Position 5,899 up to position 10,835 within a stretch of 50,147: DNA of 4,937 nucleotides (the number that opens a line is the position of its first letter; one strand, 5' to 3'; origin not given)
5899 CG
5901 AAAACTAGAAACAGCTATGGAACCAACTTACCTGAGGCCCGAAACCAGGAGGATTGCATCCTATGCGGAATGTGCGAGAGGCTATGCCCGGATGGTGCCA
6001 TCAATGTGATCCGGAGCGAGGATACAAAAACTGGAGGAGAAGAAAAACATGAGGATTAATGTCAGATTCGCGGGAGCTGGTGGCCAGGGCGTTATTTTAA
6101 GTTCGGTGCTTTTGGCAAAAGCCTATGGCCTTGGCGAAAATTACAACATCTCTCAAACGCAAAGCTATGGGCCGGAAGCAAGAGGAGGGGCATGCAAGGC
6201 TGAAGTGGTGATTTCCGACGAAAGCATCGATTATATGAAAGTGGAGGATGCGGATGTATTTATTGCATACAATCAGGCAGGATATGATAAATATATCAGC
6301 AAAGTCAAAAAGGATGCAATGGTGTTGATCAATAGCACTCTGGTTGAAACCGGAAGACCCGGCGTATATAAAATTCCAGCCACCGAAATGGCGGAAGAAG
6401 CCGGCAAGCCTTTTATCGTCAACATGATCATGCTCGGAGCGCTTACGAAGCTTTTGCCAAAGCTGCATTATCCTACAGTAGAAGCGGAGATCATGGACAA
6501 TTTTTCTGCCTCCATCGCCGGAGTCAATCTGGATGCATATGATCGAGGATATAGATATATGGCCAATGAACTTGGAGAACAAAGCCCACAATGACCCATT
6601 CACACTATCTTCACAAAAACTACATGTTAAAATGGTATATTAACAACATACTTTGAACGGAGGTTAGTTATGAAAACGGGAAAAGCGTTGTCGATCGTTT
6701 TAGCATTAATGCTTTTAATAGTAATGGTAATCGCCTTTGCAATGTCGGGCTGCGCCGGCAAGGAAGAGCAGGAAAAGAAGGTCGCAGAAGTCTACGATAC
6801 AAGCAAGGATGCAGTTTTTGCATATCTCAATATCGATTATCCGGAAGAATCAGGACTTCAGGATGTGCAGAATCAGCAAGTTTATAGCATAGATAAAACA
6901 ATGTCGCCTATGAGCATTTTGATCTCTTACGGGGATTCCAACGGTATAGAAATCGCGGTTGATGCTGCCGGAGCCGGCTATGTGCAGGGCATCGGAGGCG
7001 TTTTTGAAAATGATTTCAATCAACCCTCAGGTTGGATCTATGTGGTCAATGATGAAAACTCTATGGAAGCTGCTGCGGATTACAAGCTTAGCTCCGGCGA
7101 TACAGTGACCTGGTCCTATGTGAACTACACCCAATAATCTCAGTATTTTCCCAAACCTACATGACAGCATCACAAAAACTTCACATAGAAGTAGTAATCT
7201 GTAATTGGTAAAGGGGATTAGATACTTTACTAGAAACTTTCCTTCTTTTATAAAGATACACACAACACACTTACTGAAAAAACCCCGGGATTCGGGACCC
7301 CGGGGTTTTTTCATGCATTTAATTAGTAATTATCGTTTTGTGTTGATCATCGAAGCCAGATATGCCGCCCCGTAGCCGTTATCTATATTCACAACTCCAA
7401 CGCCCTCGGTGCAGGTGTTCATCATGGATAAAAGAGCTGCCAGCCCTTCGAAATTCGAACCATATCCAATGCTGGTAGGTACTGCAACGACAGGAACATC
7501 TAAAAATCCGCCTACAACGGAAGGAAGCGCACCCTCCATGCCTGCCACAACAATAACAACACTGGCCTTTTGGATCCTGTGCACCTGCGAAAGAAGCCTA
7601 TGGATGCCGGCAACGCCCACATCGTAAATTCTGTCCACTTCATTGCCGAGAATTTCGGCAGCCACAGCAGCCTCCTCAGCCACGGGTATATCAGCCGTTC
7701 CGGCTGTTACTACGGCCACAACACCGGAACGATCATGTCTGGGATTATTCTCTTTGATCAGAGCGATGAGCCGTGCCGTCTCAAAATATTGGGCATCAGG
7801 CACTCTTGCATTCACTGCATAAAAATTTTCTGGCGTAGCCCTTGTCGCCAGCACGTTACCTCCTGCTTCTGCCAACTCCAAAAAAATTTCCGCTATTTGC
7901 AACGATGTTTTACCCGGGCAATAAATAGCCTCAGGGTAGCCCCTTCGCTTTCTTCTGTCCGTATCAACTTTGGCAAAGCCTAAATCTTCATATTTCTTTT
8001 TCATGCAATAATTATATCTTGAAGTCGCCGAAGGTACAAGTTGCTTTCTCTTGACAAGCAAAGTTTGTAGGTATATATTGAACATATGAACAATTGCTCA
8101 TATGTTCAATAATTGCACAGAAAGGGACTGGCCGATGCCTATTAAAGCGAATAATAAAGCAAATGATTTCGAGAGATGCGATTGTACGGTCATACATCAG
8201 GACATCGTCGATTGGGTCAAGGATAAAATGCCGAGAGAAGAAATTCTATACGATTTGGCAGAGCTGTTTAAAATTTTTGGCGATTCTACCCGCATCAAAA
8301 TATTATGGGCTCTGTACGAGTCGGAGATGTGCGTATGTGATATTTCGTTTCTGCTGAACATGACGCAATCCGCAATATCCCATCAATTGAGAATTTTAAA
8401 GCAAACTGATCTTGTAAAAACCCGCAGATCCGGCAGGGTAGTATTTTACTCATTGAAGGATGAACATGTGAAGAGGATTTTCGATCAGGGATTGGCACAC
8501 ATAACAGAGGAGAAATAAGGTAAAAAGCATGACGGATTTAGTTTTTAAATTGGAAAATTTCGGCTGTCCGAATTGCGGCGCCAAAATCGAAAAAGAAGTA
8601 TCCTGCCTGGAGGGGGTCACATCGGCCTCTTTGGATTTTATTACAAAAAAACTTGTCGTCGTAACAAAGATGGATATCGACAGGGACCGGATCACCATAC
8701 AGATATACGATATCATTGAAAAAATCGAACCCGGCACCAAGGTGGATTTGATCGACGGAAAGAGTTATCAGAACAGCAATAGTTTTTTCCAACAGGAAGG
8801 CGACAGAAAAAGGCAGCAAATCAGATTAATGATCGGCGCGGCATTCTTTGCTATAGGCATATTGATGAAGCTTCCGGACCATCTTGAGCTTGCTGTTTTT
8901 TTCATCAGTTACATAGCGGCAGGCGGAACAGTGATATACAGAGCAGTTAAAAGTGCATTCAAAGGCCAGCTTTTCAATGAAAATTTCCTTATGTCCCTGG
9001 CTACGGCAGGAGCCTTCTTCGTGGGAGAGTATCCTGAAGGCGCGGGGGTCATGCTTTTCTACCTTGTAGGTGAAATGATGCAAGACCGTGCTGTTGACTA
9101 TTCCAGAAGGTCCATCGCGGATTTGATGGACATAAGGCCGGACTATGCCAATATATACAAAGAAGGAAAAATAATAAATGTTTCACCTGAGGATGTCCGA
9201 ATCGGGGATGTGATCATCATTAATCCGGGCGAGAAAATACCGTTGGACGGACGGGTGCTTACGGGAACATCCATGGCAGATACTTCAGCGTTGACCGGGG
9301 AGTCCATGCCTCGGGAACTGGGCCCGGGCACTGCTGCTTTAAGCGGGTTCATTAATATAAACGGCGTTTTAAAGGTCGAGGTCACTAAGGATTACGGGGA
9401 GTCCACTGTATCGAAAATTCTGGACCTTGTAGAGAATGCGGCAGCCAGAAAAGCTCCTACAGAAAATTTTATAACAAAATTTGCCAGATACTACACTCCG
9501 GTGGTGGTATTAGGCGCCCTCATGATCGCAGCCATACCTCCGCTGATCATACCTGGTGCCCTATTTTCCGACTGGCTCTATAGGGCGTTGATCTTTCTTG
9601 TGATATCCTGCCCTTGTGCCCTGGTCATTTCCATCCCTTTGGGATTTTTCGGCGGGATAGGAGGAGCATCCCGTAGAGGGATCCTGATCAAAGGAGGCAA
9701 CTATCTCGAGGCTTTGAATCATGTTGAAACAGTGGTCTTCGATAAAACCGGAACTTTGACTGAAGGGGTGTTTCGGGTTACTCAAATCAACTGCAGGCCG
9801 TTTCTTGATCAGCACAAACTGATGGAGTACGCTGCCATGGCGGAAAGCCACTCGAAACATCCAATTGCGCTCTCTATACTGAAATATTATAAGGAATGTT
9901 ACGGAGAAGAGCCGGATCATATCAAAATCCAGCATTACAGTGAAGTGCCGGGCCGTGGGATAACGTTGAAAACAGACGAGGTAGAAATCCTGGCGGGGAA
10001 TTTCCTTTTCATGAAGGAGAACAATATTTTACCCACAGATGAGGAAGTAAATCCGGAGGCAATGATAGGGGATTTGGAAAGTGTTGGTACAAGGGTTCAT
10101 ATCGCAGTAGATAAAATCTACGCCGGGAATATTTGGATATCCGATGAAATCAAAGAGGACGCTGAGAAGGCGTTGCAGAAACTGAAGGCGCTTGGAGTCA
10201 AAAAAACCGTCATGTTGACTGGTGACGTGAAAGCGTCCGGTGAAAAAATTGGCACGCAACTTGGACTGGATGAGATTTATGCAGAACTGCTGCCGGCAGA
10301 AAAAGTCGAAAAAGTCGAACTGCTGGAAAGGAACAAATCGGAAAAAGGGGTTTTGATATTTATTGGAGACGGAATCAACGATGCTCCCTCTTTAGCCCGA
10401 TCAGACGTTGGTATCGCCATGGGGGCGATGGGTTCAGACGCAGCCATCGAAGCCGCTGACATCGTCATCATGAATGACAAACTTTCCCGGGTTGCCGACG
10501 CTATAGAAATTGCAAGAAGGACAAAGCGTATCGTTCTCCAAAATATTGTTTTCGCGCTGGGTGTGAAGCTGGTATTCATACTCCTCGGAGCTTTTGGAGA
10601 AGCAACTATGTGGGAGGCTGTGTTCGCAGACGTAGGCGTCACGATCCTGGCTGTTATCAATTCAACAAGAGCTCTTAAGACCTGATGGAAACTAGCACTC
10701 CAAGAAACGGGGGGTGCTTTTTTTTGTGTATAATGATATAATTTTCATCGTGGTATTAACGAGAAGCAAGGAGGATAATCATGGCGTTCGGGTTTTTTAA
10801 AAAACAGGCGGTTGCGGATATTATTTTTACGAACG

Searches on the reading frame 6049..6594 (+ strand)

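Call 41: search_protein_families(library=pfam, proteins=[window:6049-6594:+], max_evalue=0.00001)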
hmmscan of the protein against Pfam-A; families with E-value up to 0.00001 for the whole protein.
window:6049-6594:+ (181 aa): 1 family
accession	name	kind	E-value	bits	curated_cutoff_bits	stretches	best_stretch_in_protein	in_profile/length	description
PF01558.24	POR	-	2e-32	113.2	27.4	1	11-168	1-172/173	Pyruvate ferredoxin/flavodoxin oxidoreductase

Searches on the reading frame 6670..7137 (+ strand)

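Call 41: search_protein_families(library=pfam, proteins=[window:6670-7137:+], max_evalue=0.00001)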
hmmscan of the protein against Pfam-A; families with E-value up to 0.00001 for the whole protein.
window:6670-7137:+ (155 aa): 1 family
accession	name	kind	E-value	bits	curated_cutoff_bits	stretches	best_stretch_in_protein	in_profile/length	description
PF14478.12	DUF4430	-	1.6e-13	51.3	23.8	1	81-151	5-71/72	Domain of unknown function (DUF4430)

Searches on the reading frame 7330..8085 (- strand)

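Call 41: search_protein_families(library=pfam, proteins=[window:7330-8085:-], max_evalue=0.00001)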
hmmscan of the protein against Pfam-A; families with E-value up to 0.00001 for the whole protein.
window:7330-8085:- (251 aa): 1 family
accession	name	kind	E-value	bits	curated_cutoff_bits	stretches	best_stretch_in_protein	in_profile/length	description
PF00731.26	AIRC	-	3e-14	53.2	30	1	123-247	2-126/148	AIR carboxylase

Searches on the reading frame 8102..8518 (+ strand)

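Call 41: search_protein_families(library=pfam, proteins=[window:8102-8518:+], max_evalue=0.00001)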
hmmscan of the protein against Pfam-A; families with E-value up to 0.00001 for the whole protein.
window:8102-8518:+ (138 aa): 1 family
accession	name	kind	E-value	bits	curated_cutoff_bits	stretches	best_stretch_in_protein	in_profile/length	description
PF01022.26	HTH_5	-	2.2e-17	63.1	22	1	61-106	1-46/47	Bacterial regulatory protein, arsR family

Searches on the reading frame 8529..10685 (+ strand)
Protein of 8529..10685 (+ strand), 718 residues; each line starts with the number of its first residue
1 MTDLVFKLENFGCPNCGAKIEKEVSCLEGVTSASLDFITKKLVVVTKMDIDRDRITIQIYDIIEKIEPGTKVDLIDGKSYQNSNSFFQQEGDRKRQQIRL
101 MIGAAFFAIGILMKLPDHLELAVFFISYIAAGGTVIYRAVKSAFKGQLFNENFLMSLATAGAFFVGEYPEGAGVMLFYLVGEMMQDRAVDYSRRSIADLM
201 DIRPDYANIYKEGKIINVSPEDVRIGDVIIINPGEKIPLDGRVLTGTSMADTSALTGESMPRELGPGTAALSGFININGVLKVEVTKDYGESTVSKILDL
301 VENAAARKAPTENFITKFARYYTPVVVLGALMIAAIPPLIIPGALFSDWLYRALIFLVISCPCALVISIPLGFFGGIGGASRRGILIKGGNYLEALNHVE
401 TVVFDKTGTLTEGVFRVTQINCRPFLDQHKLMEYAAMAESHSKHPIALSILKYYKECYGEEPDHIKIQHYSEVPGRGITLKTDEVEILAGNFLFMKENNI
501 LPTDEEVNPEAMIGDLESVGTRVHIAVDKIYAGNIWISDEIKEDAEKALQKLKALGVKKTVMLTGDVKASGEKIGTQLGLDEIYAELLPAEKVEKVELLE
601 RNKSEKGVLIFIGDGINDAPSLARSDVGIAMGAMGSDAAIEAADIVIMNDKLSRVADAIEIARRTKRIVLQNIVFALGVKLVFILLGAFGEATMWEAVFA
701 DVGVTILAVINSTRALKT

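Call 42: search_protein_families(library=pfam, proteins=[window:8529-10685:+], max_evalue=0.00001)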
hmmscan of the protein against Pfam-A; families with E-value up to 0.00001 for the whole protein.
window:8529-10685:+ (718 aa): 3 families
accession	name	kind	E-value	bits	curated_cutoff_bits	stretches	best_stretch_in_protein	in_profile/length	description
PF00122.25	E1-E2_ATPase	-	1e-46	159.2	28.1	1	203-382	3-180/181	E1-E2 ATPase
PF00702.32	Hydrolase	-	7e-27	95.5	26.4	1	400-625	2-190/191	haloacid dehalogenase-like hydrolase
PF00403.32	HMA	-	1.2e-07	32.4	24.8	1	5-67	1-57/62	Heavy-metal-associated domain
